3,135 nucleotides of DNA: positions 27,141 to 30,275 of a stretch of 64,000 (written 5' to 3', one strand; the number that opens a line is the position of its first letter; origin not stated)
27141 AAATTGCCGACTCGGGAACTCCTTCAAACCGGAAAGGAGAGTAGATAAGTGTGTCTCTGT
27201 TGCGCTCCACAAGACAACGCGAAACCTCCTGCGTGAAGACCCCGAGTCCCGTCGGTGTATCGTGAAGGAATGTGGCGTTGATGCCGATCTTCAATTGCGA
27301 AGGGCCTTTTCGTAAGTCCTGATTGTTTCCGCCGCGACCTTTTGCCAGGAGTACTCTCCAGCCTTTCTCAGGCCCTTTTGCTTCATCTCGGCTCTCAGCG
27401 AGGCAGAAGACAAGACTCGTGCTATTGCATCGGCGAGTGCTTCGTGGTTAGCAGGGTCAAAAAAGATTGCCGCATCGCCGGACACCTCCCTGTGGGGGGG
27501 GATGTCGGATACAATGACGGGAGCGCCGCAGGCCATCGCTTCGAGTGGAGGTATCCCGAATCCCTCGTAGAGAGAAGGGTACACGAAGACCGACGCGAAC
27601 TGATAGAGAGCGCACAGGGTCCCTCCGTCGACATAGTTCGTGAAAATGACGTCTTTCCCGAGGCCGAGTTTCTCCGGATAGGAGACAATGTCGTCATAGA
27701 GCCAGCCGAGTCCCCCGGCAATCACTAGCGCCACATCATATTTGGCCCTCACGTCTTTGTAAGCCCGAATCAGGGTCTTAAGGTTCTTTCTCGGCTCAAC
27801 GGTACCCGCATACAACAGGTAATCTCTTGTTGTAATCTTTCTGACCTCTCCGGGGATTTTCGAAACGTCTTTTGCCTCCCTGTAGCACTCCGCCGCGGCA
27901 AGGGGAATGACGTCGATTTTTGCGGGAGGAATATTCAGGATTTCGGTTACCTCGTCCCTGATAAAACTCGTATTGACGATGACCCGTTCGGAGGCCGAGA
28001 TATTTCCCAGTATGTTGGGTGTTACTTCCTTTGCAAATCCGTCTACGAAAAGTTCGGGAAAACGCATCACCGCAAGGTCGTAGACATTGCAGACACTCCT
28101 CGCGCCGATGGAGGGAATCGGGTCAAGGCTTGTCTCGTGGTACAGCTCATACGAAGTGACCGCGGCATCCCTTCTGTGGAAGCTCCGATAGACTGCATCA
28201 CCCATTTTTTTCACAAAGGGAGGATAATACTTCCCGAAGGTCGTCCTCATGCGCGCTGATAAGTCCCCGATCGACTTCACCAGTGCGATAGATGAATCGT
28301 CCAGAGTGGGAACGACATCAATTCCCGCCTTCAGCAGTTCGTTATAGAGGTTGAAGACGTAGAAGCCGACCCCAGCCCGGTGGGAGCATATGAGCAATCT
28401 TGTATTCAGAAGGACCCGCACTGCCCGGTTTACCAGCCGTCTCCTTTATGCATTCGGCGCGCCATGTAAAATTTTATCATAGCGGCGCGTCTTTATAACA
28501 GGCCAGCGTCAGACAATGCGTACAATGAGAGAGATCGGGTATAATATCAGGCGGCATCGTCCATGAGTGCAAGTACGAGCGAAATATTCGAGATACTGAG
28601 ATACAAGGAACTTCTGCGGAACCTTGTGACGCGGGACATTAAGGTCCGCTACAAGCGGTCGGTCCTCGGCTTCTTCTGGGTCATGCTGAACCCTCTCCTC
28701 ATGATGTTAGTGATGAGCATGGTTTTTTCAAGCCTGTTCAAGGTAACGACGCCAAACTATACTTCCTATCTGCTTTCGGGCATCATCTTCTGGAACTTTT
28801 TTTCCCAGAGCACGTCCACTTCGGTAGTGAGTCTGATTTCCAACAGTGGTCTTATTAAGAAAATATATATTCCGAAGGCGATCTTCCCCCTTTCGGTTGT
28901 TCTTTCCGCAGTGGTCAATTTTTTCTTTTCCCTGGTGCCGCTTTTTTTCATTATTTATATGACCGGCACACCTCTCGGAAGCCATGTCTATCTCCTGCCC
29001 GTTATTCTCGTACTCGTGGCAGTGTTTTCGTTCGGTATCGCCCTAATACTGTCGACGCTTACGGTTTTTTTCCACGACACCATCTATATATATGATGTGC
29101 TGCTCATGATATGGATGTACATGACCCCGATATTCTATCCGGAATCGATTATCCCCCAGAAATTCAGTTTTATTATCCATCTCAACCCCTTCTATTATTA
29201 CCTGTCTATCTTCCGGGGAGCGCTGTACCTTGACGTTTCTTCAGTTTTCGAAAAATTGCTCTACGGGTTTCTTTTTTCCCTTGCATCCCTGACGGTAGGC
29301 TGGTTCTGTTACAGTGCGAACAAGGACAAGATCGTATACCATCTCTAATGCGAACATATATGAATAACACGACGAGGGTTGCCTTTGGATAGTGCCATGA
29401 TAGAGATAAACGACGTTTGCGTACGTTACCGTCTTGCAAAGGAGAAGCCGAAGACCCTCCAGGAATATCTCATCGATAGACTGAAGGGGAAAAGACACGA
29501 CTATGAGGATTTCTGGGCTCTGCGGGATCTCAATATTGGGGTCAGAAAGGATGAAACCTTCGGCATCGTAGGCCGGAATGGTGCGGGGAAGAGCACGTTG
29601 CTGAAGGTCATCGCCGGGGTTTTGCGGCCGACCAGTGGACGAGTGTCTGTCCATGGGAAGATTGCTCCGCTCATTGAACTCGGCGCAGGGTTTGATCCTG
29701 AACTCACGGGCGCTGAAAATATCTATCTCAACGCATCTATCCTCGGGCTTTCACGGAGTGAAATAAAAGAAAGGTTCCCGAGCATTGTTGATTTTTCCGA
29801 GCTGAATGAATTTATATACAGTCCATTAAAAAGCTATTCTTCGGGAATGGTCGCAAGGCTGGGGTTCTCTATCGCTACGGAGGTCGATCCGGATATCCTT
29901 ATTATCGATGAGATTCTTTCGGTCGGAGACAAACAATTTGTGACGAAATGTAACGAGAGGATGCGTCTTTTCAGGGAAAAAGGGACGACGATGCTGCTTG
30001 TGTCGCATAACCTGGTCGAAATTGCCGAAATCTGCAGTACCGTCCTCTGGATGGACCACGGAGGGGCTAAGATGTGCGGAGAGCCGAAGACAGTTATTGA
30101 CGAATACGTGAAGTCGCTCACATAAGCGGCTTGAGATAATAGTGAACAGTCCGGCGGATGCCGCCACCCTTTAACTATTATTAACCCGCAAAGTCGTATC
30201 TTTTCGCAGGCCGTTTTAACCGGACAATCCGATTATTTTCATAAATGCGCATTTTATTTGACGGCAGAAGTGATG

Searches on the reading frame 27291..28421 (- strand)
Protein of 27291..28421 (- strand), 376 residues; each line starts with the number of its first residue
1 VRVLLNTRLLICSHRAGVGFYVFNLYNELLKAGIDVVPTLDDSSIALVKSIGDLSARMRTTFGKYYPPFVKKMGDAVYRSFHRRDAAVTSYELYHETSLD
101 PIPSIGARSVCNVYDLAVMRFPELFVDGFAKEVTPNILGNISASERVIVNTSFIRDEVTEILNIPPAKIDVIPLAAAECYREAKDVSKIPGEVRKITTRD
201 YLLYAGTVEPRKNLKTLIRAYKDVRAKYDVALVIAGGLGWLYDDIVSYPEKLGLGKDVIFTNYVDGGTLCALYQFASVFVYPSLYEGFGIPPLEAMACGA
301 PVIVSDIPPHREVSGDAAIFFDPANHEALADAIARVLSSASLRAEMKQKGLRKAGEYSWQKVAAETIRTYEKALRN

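Call 9: search_protein_families(library=pfam, proteins=[window:27291-28421:-], max_evalue=0.001)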
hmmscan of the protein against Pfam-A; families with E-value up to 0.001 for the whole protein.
window:27291-28421:- (376 aa): 6 families
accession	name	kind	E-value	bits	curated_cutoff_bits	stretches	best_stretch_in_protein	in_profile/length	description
PF00534.26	Glycos_transf_1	-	2.8e-38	131.6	26.4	1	190-350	6-169/172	Glycosyl transferases group 1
PF13692.12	Glyco_trans_1_4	-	1.8e-29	103.3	27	1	201-338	3-141/142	Glycosyl transferases group 1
PF13524.12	Glyco_trans_1_2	-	1.4e-08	35.2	25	1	222-366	7-142/144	Glycosyl transferase-like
PF20706.3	GT4-conflict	-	5e-08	32.8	26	1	209-306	209-312/385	Family 4 Glycosyltransferase in conflict systems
PF13439.12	Glyco_transf_4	-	4.4e-05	24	28.5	0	142-173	132-163/170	Glycosyltransferase Family 4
PF13579.12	Glyco_trans_4_4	-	0.00026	21.8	29.7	0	144-174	128-157/158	Glycosyl transferase 4-like domain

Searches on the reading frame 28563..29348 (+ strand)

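Call 9: search_protein_families(library=pfam, proteins=[window:28563-29348:+], max_evalue=0.001)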
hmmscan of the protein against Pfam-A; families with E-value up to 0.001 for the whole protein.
window:28563-29348:+ (261 aa): 1 family
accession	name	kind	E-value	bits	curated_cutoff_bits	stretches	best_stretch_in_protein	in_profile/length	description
PF01061.29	ABC2_membrane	-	3.7e-20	72.8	26.9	1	18-222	3-211/211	ABC-2 type transporter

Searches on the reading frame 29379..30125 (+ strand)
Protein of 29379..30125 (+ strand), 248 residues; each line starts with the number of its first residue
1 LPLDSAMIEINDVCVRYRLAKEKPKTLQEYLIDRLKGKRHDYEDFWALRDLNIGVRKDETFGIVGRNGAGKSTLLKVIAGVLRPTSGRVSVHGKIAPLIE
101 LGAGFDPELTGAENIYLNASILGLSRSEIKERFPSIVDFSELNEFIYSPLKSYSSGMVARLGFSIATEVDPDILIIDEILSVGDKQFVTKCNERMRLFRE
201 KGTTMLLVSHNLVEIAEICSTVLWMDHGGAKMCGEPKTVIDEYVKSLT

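Call 9: search_protein_families(library=pfam, proteins=[window:29379-30125:+], max_evalue=0.001)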
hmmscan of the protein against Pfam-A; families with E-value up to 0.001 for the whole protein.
window:29379-30125:+ (248 aa): 4 families
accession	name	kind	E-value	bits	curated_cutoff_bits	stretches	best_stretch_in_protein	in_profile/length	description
PF00005.33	ABC_tran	-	9.4e-19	68.8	25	1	48-179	1-135/137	ABC transporter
PF13304.12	AAA_21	-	8.8e-05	23.1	27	1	62-93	3-40/304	AAA domain, putative AbiEii toxin, Type IV TA system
PF13555.12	AAA_29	-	0.0002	21.5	27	1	56-86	20-50/61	P-loop containing region of AAA domain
PF13476.12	AAA_23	-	0.00033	21.8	27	1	49-82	11-43/201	AAA domain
